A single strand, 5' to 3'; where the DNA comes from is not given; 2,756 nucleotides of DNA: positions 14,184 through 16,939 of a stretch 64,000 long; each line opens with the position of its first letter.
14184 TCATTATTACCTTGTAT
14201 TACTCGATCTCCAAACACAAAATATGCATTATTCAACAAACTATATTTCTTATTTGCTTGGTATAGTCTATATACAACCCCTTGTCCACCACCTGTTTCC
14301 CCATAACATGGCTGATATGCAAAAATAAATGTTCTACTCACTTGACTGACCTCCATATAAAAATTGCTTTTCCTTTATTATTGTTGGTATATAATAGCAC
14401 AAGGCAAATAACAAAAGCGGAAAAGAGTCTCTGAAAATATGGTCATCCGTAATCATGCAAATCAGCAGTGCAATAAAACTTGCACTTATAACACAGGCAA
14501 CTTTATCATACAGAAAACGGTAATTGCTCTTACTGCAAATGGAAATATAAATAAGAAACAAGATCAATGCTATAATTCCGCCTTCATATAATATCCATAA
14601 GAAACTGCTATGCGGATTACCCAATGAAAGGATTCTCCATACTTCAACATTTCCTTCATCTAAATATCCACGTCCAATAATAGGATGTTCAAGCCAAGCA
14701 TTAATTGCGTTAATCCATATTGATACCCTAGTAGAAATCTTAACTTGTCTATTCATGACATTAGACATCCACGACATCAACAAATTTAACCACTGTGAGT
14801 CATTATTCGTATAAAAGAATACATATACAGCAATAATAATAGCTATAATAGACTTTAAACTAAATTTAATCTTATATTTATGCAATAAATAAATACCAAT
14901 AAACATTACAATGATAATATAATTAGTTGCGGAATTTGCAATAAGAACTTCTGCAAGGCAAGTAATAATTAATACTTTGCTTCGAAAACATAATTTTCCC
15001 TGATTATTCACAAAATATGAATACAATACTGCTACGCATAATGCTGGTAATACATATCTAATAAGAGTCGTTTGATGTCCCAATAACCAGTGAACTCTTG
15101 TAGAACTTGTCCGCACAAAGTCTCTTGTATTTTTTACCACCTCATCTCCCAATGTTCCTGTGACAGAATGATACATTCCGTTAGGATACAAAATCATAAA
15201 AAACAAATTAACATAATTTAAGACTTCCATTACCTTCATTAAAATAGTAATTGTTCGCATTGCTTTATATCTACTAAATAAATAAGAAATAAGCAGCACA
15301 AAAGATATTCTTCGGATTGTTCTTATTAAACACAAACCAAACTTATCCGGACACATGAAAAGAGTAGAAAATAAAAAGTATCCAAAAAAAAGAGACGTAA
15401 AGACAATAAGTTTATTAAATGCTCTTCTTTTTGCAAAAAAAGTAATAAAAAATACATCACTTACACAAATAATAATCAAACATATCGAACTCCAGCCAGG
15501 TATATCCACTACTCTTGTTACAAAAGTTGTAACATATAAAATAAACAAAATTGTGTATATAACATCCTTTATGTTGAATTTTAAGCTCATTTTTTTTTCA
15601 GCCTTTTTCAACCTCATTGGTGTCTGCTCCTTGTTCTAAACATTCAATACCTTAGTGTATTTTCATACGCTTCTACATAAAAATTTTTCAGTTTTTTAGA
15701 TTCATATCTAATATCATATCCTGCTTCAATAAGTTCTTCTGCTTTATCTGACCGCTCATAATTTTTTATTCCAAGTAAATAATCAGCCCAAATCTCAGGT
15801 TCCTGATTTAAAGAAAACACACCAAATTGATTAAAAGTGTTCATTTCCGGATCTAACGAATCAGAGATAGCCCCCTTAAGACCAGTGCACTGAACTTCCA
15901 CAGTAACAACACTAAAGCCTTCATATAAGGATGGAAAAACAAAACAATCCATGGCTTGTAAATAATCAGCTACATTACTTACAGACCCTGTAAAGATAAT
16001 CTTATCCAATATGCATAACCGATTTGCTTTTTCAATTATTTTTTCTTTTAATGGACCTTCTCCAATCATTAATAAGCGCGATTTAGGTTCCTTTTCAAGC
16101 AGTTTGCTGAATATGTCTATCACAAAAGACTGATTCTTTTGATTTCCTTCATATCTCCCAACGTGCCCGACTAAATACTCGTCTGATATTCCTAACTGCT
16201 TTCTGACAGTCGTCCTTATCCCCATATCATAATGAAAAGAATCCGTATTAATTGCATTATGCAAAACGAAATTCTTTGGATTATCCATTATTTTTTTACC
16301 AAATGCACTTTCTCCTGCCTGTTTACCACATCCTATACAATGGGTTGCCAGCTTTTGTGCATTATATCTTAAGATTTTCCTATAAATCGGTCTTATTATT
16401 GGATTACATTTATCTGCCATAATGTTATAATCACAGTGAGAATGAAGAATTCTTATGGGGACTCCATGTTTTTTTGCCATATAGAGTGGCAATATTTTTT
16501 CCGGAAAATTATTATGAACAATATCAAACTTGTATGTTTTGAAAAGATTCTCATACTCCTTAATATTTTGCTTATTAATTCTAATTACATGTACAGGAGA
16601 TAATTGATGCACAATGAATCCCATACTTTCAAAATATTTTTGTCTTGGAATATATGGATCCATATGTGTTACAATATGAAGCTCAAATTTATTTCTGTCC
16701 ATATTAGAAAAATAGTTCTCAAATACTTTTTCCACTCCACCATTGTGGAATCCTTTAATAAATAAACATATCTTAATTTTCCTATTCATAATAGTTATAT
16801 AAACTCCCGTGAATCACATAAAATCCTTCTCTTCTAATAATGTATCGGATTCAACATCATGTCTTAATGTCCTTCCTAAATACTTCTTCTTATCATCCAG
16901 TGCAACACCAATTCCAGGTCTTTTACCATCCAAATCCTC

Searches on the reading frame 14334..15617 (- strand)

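Call 7: search_protein_families(library=pfam, proteins=[window:14334-15617:-], max_evalue=0.01)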
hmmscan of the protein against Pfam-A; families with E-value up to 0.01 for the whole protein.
window:14334-15617:- (427 aa): 1 family
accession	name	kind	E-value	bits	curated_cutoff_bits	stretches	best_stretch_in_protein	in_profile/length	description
PF04932.20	Wzy_C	-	8e-15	55.4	31.7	1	218-355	4-149/149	O-Antigen ligase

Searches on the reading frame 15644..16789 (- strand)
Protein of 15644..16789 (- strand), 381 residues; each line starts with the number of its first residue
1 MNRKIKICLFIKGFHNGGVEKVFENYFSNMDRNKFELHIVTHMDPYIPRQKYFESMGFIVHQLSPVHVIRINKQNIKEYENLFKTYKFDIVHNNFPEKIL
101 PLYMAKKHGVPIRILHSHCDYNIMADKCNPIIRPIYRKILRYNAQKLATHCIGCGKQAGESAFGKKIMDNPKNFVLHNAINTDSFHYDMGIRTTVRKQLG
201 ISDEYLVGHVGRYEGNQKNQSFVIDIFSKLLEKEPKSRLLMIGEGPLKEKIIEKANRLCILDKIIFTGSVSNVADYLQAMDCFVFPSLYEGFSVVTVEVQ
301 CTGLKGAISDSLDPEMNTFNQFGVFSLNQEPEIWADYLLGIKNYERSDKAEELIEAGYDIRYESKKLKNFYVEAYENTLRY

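Call 4: search_protein_families(library=pfam, proteins=[window:15644-16789:-], max_evalue=0.01)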
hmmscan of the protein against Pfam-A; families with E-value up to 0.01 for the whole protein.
window:15644-16789:- (381 aa): 5 families
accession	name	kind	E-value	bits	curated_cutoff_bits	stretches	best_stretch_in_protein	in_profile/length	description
PF13692.12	Glyco_trans_1_4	-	1.2e-20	74.6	27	1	206-311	3-108/142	Glycosyl transferases group 1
PF00534.26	Glycos_transf_1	-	1.8e-19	70.3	26.4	1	193-305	3-118/172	Glycosyl transferases group 1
PF13439.12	Glyco_transf_4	-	1.1e-08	35.7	28.5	1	17-183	2-169/170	Glycosyltransferase Family 4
PF13477.12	Glyco_trans_4_2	-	0.0019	18.8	23.4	1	25-149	15-137/139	Glycosyl transferase 4-like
PF13579.12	Glyco_trans_4_4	-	0.0074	17.1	29.7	0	17-164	1-144/158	Glycosyl transferase 4-like domain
